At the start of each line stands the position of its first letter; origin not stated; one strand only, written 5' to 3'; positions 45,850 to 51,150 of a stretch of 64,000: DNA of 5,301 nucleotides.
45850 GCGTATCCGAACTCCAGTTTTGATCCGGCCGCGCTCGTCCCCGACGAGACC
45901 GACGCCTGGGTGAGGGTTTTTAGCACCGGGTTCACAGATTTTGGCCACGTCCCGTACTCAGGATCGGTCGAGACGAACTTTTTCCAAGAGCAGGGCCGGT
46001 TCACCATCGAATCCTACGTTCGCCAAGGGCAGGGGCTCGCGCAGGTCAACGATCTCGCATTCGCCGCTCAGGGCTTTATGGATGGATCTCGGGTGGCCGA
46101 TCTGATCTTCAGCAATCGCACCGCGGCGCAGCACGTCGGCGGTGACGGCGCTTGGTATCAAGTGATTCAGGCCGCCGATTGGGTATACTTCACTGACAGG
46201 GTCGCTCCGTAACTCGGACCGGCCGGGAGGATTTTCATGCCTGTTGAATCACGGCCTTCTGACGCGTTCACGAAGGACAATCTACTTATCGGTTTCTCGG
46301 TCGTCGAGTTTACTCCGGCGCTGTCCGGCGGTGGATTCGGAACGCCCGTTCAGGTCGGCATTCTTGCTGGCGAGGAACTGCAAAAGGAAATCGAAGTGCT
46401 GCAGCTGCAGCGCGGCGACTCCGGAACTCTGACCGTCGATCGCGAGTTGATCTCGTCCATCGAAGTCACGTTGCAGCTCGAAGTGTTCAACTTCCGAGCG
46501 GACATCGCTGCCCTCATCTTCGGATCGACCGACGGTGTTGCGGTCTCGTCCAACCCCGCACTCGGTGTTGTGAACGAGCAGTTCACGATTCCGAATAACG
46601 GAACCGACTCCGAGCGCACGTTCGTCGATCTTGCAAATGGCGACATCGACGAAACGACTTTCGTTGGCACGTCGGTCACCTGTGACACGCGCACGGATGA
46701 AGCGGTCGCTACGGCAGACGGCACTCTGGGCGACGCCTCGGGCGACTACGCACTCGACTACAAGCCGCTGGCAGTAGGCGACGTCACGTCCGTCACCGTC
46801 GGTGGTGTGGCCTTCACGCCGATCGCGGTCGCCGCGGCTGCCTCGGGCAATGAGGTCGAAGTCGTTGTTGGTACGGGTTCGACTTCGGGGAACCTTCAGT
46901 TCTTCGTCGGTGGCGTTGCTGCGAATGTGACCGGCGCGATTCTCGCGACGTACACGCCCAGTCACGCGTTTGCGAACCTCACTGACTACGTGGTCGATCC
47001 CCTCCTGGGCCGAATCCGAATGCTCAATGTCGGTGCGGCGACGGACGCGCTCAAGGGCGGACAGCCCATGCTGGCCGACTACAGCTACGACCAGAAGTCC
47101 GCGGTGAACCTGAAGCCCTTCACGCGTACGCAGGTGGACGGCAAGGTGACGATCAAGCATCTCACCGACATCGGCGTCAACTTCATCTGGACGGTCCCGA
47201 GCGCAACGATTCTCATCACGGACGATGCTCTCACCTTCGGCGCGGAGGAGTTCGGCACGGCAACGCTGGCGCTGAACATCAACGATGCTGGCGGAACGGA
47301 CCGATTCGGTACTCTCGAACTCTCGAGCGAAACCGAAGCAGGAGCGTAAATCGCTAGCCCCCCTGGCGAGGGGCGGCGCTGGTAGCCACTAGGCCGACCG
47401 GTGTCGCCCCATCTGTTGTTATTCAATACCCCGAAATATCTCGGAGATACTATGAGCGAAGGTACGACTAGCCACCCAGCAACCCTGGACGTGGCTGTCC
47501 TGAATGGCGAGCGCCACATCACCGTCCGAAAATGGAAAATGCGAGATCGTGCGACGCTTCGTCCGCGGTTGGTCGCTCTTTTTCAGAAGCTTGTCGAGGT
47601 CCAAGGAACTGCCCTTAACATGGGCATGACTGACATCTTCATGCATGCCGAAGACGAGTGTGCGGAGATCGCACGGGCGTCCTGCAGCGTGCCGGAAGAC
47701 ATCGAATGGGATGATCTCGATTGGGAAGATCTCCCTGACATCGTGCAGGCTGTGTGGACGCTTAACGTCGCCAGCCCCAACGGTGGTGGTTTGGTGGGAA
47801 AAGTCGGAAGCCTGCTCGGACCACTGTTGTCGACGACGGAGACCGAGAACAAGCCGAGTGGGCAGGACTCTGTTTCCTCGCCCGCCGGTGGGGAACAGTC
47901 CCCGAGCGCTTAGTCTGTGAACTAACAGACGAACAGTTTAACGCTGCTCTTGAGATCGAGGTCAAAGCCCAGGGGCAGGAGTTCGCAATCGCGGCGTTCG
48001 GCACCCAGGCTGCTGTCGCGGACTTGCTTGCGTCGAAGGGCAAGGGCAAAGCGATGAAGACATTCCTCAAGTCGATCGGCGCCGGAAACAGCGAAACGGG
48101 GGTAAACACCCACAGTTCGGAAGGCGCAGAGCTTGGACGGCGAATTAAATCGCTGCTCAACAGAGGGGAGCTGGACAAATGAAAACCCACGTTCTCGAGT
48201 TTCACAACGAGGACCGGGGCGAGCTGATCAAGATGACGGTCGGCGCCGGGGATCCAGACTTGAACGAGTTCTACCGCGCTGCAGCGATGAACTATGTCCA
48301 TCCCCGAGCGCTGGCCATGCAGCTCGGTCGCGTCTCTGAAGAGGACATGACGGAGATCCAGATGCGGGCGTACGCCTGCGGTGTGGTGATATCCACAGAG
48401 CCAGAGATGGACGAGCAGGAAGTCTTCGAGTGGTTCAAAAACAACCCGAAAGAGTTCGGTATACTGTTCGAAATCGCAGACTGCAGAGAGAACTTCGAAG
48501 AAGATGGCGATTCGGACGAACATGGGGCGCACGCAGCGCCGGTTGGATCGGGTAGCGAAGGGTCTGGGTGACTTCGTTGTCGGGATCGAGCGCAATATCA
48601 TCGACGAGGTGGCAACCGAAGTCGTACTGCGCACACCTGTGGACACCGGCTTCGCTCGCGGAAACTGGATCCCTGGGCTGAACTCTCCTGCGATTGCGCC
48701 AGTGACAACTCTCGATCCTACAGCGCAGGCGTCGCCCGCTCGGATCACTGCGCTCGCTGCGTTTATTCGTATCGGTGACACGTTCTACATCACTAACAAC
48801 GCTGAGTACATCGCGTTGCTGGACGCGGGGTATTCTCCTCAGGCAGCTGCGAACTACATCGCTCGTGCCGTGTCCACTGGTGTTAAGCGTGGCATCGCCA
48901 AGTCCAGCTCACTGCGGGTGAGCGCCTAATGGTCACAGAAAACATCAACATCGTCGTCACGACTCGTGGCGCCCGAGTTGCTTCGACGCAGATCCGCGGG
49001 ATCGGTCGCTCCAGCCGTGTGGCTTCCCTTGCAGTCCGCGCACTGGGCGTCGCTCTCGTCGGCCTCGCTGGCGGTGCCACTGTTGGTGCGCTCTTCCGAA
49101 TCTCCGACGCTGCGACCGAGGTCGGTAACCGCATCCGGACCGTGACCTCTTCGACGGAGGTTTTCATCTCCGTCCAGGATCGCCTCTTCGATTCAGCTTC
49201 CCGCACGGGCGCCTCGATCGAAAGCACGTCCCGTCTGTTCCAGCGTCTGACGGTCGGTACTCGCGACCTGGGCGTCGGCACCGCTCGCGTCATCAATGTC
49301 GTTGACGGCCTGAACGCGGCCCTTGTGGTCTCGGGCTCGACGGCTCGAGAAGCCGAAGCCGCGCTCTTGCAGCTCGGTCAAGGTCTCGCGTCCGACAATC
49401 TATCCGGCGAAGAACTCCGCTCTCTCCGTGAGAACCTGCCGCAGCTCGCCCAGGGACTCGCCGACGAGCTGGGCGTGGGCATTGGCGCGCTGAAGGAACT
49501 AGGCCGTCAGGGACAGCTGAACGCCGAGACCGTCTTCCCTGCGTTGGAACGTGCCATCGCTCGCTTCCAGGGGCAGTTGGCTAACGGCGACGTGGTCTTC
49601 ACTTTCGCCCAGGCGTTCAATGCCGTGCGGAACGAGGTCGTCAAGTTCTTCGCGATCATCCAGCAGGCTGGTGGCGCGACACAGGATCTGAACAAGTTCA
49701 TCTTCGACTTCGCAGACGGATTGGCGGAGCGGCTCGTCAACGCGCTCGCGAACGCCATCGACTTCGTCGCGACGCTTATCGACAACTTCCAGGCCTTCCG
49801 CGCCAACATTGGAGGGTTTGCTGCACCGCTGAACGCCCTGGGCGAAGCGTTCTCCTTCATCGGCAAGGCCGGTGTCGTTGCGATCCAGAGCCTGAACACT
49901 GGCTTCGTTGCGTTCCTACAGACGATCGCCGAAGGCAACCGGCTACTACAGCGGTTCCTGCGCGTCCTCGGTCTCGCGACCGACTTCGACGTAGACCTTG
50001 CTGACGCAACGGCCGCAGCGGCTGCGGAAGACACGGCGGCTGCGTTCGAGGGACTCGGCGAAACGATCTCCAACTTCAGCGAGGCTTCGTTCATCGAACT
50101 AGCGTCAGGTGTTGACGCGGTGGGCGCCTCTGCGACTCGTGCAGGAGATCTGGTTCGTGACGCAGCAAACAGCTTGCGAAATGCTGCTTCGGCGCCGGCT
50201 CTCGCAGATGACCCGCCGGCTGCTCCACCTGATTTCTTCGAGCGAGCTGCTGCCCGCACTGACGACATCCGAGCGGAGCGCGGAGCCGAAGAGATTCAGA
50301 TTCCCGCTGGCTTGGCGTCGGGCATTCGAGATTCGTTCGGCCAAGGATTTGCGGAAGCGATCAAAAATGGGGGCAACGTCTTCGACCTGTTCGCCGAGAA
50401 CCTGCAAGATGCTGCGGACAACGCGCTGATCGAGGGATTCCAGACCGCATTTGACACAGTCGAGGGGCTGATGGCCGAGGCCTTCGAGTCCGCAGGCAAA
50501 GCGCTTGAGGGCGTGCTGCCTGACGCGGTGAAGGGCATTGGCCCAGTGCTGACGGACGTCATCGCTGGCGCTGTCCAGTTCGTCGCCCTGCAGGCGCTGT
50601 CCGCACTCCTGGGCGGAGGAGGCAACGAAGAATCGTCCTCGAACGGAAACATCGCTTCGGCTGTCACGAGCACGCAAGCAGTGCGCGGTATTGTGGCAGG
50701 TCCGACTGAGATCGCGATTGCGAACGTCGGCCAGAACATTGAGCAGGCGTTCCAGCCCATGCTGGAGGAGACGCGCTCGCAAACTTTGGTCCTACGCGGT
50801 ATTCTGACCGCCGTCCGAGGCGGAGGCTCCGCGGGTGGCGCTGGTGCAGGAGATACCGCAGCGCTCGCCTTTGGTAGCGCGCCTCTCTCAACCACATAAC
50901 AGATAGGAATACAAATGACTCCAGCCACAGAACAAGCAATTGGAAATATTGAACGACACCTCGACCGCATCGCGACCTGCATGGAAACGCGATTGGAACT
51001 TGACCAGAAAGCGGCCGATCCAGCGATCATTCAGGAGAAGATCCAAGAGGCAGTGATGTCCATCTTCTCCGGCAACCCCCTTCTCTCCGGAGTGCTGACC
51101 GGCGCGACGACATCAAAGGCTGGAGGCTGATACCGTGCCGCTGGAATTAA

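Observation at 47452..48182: Predicted -1 programmed frameshift (GGGAAAA) generating a G/GT tail-chaperone pair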

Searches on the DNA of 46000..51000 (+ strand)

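Call 8: search_dna_similar(query=window:46000-51000:+, collection=phages, mode=distant, max_rows=30)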
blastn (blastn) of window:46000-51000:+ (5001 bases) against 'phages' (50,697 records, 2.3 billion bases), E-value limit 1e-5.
No match.

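Call 66: search_rna_families(source=window, start=47000, end=49000, threshold=evalue, max_evalue=1)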
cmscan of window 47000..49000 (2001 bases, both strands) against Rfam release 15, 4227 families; matches with E-value up to 1: 0.
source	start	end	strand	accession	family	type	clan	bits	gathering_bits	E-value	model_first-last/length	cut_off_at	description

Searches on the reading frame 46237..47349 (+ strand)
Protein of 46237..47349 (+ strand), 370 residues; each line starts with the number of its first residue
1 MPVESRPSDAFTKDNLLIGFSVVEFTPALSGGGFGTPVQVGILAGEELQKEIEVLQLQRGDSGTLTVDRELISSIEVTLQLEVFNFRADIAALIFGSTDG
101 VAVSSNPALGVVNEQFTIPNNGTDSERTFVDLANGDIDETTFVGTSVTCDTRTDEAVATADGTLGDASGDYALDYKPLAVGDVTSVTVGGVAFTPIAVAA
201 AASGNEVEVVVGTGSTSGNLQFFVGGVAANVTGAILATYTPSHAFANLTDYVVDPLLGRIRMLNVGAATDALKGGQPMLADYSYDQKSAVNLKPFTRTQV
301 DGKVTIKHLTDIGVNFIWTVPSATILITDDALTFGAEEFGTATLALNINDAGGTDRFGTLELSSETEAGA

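Call 5: search_protein_families(library=phrogs, proteins=[window:46237-47349:+], max_evalue=0.01)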
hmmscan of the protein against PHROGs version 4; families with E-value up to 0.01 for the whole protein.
window:46237-47349:+ (370 aa): 1 family
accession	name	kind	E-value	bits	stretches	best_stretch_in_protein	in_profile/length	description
phrog_807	-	tail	1.6e-07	32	1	240-345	130-231/256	major tail protein with Ig-like domain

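Call 6: search_protein_families(library=pfam, proteins=[window:46237-47349:+], max_evalue=0.01)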
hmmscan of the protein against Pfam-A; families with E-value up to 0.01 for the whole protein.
window:46237-47349:+ (370 aa): 0 families

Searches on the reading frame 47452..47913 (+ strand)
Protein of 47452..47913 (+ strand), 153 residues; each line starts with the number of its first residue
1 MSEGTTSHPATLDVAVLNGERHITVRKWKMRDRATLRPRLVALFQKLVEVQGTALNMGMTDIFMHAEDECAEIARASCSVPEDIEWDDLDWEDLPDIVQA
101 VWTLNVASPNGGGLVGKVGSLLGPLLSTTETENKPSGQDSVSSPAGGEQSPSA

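Call 5: search_protein_families(library=phrogs, proteins=[window:47452-47913:+], max_evalue=0.01)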
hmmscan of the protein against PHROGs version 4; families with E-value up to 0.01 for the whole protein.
window:47452-47913:+ (153 aa): 1 family
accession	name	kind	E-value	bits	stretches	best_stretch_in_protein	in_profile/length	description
phrog_1442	-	tail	0.0019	19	1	20-105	22-111/152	tail assembly chaperone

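Call 6: search_protein_families(library=pfam, proteins=[window:47452-47913:+], max_evalue=0.01)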
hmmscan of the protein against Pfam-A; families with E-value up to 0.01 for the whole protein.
window:47452-47913:+ (153 aa): 0 families

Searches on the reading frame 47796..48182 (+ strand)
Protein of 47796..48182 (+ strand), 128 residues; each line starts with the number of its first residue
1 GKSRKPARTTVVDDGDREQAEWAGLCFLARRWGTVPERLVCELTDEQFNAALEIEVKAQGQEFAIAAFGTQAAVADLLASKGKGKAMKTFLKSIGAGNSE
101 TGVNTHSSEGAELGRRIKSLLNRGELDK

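Call 5: search_protein_families(library=phrogs, proteins=[window:47796-48182:+], max_evalue=0.01)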
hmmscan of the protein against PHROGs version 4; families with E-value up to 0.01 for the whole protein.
window:47796-48182:+ (128 aa): 0 families

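Call 6: search_protein_families(library=pfam, proteins=[window:47796-48182:+], max_evalue=0.01)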
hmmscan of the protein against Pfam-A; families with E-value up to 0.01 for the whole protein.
window:47796-48182:+ (128 aa): 0 families

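Call 31: search_protein_families(library=phrogs, alignment_id=A3, max_evalue=1)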
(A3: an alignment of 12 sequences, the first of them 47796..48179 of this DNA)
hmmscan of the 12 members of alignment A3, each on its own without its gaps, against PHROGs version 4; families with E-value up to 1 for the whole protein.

A. member 1, window:47796-48179:+ (128 aa): 3 families
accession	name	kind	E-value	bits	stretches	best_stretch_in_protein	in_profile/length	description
phrog_27776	-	unknown function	0.055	14.4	1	53-77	91-115/217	-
phrog_23586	-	unknown function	0.2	13.1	1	81-108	52-79/98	-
phrog_14845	-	unknown function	0.22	12.6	1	26-78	38-88/142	-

B. families by the number of members that match (of 12 scanned): 9 families
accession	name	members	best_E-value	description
phrog_5333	-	9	0.016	-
phrog_23586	-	4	0.021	-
phrog_27776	-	2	0.055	-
phrog_17044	-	1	0.0095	-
phrog_37262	-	1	0.05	-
phrog_20370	-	1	0.061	-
phrog_12935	-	1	0.069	-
phrog_14845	-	1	0.22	-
phrog_24002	-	1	0.32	-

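Call 32: search_protein_families(library=pfam, alignment_id=A3, max_evalue=1)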
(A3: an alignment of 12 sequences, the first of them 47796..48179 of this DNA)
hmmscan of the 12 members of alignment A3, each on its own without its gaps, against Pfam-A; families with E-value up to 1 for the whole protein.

A. member 1, window:47796-48179:+ (128 aa): 1 family
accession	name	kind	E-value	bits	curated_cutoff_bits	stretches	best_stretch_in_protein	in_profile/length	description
PF10772.14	Phage_HP1_Orf24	-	0.08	13.4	25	1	57-88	81-112/134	Bacteriophage HP1, Orf24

B. families by the number of members that match (of 12 scanned): 6 families
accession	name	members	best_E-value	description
PF02926.22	THUMP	2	0.17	THUMP domain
PF22455.1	PqqF_C_3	1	0.037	PQQ synthase PqqF, C-terminal lobe domain 3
PF16068.10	DUF4810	1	0.068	Domain of unknown function (DUF4810)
PF01902.24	Diphthami_syn_2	1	0.075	Diphthamide synthase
PF10772.14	Phage_HP1_Orf24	1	0.08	Bacteriophage HP1, Orf24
PF09851.14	SHOCT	1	0.19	Short C-terminal domain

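Call 58: find_homologous_proteins(query=window:47796-48179:+, max_evalue=0.01)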
Query window:47796-48179:+ (128 aa): 3 proteins with E <= 0.01 among 39 candidates.
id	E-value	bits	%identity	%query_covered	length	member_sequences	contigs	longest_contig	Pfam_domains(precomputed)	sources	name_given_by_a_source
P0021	3.1e-40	155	78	79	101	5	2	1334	-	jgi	jgi:hypothetical protein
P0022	2.6e-27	113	67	69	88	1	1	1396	-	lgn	-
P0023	1.6e-13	69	48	66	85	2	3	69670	-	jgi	-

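Call 72: search_protein_representatives(protein=window:47796-48179:+)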
Query: 128 residues. Proteins with E-value up to 0.001 (for the whole library): 12; up to 1e-10: 4; up to 1e-30: 0. The best 12 are listed.
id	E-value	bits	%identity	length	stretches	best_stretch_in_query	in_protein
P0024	1.9e-21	92.8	65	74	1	54-127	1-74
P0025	8.4e-14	68.1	48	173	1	11-94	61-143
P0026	7.9e-13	65.0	43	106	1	20-124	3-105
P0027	8.5e-11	58.4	48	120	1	23-102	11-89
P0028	6.1e-08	49.2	49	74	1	52-126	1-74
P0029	9.7e-08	48.6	67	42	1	87-128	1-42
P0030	5.0e-07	46.3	53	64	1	65-126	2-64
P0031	6.2e-07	46.0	63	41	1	87-127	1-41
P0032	1.3e-06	44.9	37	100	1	23-102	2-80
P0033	2.3e-05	40.9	39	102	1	28-115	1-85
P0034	2.5e-04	37.6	42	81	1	43-123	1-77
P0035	3.7e-04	37.0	38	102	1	23-87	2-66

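Call 74: find_encoding_contigs(protein=P0032, flank=3000, max_places=1)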
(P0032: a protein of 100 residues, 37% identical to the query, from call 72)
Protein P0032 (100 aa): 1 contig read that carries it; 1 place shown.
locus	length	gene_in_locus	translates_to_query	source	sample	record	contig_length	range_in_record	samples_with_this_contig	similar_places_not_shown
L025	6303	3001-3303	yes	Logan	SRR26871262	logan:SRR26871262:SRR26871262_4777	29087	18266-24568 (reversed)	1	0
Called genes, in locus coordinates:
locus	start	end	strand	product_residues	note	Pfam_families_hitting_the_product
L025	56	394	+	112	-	-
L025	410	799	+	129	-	-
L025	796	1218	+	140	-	-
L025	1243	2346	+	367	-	-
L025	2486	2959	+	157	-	-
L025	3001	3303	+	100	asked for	-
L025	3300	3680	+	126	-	-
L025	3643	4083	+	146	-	-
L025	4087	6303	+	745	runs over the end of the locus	PF20155:TMP_3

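Call 75: find_encoding_contigs(protein=P0026, flank=3000, max_places=1)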
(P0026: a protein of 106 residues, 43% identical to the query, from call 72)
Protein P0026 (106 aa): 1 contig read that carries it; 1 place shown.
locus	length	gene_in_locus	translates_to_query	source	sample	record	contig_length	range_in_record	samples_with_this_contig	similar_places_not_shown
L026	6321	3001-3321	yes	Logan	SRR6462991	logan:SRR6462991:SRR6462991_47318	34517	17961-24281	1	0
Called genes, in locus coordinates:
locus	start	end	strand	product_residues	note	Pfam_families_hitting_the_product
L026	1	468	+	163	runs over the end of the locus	-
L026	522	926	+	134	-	-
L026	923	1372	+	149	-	-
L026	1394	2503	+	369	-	-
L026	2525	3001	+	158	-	-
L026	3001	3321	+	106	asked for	-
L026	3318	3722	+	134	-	-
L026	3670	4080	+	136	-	-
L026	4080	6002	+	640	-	PF20155:TMP_3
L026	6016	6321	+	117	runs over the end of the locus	-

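Call 76: find_encoding_contigs(protein=P0027, flank=3000, max_places=1)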
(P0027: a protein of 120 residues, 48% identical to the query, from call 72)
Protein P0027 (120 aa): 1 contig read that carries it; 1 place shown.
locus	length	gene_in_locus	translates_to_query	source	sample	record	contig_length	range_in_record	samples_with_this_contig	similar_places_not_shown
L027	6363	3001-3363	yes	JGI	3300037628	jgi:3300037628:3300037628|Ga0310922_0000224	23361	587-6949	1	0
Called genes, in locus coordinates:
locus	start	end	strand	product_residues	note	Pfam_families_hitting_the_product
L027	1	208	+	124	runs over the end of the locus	-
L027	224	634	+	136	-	-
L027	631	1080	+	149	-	-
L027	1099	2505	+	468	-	-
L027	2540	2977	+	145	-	-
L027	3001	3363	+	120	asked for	-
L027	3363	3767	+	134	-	-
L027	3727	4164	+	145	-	-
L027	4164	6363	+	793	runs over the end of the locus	PF20155:TMP_3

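Call 83: search_solved_structures(query=A3, max_evalue=10)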
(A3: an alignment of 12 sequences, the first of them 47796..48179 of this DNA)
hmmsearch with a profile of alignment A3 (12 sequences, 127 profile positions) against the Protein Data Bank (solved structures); distinct sequences matched with E-value up to 10: 1.
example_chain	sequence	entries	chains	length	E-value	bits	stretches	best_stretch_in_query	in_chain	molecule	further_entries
2rn7_A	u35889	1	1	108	0.74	13.1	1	8-39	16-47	IS629 orfA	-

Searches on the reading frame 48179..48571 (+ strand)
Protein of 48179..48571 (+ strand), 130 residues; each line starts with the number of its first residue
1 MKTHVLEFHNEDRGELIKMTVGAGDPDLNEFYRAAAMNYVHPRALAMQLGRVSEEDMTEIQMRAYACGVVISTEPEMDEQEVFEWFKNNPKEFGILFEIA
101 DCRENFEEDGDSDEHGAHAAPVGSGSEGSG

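Call 5: search_protein_families(library=phrogs, proteins=[window:48179-48571:+], max_evalue=0.01)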
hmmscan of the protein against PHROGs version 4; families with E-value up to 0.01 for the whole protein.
window:48179-48571:+ (130 aa): 0 families

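Call 6: search_protein_families(library=pfam, proteins=[window:48179-48571:+], max_evalue=0.01)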
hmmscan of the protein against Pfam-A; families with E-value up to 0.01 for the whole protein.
window:48179-48571:+ (130 aa): 0 families

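Call 70: search_protein_families(library=phrogs, proteins=[window:48179-48568:+], max_evalue=0.1)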
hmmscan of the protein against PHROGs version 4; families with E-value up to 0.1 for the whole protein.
window:48179-48568:+ (130 aa): 1 family
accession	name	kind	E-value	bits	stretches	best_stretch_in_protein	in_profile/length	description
phrog_26243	-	unknown function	0.093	13.9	0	9-84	16-94/102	-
